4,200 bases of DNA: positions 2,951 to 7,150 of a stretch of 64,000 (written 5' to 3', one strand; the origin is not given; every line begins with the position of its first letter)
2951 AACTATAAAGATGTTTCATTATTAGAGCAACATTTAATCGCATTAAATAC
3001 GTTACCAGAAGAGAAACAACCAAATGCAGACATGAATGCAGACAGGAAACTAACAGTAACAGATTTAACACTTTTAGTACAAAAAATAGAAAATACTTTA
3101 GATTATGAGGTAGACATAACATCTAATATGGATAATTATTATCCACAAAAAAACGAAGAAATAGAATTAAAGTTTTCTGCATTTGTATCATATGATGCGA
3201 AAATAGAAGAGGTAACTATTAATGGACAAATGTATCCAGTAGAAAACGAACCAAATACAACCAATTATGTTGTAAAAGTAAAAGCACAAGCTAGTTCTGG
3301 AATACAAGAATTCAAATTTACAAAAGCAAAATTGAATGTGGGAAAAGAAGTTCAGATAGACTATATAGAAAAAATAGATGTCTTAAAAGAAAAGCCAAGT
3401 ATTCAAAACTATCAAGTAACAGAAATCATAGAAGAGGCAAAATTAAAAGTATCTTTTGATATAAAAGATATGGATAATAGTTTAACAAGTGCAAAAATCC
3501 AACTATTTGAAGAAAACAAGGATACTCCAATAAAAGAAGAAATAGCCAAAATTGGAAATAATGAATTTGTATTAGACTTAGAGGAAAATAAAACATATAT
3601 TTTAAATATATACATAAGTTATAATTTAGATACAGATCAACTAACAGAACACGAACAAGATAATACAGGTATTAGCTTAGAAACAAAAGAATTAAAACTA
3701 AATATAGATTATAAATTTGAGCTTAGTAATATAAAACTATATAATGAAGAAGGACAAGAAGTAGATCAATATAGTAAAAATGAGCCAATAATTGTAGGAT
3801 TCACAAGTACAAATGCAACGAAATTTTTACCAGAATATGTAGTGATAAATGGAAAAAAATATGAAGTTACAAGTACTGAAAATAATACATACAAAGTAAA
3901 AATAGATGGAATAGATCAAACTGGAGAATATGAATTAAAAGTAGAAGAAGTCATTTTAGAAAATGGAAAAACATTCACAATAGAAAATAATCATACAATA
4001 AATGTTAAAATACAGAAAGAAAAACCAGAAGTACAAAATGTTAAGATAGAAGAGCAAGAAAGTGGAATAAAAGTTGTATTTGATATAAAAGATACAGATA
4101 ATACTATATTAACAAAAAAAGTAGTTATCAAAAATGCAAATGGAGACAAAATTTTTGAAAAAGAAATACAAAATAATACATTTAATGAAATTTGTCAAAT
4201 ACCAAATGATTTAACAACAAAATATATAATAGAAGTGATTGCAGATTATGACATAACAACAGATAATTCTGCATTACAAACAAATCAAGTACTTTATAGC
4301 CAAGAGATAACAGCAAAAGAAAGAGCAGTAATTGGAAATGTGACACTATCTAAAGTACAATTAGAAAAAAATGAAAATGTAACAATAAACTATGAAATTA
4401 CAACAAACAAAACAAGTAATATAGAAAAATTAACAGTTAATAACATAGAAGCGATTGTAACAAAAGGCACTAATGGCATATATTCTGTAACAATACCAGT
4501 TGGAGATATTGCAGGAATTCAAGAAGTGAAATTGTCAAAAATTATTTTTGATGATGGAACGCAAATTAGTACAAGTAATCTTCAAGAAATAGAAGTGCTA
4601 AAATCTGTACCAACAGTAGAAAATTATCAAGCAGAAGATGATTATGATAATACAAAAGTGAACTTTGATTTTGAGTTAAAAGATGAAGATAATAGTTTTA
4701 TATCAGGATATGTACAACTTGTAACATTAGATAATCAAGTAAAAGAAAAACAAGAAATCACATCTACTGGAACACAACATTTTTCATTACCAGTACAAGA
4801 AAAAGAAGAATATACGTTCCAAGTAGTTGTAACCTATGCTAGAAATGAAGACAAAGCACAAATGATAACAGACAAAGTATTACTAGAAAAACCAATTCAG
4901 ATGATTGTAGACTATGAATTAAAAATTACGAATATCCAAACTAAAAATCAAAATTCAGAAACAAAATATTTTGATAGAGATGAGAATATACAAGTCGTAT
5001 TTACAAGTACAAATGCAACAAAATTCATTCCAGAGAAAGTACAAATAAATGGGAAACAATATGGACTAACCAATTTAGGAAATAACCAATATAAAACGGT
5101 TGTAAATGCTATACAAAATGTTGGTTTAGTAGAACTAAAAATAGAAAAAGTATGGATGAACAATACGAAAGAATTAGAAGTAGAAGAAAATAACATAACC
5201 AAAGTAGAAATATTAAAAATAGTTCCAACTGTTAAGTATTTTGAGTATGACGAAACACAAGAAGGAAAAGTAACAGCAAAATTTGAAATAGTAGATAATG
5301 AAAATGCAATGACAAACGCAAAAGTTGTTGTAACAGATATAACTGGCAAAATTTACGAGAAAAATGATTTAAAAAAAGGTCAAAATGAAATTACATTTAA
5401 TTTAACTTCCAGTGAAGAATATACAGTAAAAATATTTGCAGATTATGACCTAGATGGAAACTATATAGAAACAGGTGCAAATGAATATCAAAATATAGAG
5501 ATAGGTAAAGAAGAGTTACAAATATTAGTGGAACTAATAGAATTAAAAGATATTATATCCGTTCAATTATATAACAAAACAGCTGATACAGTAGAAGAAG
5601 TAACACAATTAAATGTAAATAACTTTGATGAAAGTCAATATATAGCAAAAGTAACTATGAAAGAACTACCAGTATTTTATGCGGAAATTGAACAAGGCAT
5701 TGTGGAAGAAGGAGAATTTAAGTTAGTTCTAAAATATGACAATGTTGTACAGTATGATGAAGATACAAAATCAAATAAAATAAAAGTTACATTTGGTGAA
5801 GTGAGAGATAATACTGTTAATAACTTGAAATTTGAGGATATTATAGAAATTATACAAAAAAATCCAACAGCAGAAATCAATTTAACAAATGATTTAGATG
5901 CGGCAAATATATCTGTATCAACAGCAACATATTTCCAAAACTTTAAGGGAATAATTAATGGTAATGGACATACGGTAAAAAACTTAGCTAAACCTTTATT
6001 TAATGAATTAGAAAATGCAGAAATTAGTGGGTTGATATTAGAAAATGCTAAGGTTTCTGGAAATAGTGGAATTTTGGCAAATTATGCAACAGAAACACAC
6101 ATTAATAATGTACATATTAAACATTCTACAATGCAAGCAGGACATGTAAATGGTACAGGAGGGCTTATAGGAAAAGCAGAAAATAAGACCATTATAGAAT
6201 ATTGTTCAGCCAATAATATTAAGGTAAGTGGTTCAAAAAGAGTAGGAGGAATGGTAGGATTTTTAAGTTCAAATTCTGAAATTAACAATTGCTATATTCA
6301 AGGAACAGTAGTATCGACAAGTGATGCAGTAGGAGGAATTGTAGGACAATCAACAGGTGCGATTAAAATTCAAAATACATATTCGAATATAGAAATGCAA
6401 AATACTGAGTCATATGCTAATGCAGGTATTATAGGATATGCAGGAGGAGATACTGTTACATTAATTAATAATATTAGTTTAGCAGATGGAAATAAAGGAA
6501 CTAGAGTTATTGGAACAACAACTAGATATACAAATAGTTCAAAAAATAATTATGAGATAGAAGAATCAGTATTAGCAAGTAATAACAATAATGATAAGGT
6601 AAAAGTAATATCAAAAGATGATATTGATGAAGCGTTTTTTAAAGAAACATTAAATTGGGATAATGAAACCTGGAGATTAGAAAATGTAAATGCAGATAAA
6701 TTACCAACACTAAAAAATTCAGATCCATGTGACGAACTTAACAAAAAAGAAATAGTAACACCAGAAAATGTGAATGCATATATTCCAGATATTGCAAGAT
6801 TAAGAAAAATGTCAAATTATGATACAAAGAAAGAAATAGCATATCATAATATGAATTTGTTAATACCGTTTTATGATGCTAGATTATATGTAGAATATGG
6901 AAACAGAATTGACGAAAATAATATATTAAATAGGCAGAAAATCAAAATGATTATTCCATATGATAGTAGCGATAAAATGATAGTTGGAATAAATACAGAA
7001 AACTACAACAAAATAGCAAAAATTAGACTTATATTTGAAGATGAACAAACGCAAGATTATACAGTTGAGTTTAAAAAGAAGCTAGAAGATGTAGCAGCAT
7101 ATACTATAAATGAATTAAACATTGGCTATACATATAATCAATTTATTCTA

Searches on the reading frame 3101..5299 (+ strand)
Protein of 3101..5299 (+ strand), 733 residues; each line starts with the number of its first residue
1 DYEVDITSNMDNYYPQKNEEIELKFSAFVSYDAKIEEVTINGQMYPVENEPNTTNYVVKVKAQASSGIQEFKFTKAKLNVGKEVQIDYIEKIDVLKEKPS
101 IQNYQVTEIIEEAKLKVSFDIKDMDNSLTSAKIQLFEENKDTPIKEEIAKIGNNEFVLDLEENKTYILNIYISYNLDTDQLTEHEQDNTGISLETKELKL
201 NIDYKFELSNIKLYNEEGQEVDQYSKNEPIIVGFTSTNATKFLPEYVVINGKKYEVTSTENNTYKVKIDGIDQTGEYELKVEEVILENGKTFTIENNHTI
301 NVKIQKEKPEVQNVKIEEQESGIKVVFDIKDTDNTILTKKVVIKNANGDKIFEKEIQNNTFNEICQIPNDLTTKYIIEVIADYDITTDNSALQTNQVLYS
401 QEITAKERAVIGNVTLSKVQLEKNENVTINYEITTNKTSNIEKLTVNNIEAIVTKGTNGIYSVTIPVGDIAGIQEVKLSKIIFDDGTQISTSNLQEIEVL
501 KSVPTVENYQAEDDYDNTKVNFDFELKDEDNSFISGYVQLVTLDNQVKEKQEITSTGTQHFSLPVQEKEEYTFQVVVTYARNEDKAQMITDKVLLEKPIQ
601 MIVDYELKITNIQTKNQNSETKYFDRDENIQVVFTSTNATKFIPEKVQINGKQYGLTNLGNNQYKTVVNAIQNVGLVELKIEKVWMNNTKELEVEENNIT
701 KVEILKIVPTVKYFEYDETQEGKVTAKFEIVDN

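Call 8: search_protein_families(library=pfam, proteins=[window:3101-5299:+], max_evalue=1)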
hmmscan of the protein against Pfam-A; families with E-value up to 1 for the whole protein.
window:3101-5299:+ (733 aa): 4 families
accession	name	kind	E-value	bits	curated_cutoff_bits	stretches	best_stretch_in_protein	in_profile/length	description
PF25262.1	DUF7862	-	2.8e-05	24.5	27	1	246-281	32-67/85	Domain of unknown function (DUF7862)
PF20111.4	DUF6501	-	0.036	14.3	23.8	1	625-665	8-48/67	Family of unknown function (DUF6501)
PF01206.22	TusA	-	0.11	12.9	28.6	0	219-268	19-68/70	Sulfurtransferase TusA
PF08194.17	DIM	-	0.31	11.7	20.8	0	635-652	17-31/36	DIM protein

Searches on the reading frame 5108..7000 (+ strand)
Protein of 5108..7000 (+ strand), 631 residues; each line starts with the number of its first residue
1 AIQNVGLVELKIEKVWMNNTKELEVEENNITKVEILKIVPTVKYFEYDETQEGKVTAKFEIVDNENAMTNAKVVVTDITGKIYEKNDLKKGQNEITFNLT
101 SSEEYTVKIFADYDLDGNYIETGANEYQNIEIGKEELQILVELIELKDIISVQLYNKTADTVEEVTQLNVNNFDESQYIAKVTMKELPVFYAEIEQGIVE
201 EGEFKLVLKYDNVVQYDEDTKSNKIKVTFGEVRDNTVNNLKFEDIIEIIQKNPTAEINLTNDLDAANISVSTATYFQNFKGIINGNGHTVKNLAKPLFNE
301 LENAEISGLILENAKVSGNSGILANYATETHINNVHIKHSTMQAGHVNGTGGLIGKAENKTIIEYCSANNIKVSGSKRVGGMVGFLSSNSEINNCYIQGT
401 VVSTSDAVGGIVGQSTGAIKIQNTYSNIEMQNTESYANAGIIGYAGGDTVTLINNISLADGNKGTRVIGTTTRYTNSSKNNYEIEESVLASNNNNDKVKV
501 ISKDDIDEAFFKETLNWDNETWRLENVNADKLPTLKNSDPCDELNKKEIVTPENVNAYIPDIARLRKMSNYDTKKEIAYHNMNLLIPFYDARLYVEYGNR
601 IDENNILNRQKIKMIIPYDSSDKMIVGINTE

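Call 8: search_protein_families(library=pfam, proteins=[window:5108-7000:+], max_evalue=1)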
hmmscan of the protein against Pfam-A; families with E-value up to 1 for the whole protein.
window:5108-7000:+ (631 aa): 3 families
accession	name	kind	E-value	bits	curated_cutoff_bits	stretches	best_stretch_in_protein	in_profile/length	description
PF05342.19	Peptidase_M26_N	-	3.9e-25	89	27.7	1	101-338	4-249/250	M26 IgA1-specific Metallo-endopeptidase N-terminal region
PF07581.17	Glug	-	1.2e-07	32.1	20.5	2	348-373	3-27/28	The GLUG motif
PF11589.14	DUF3244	-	0.028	14.8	25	1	62-110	33-84/96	Domain of unknown function (DUF3244)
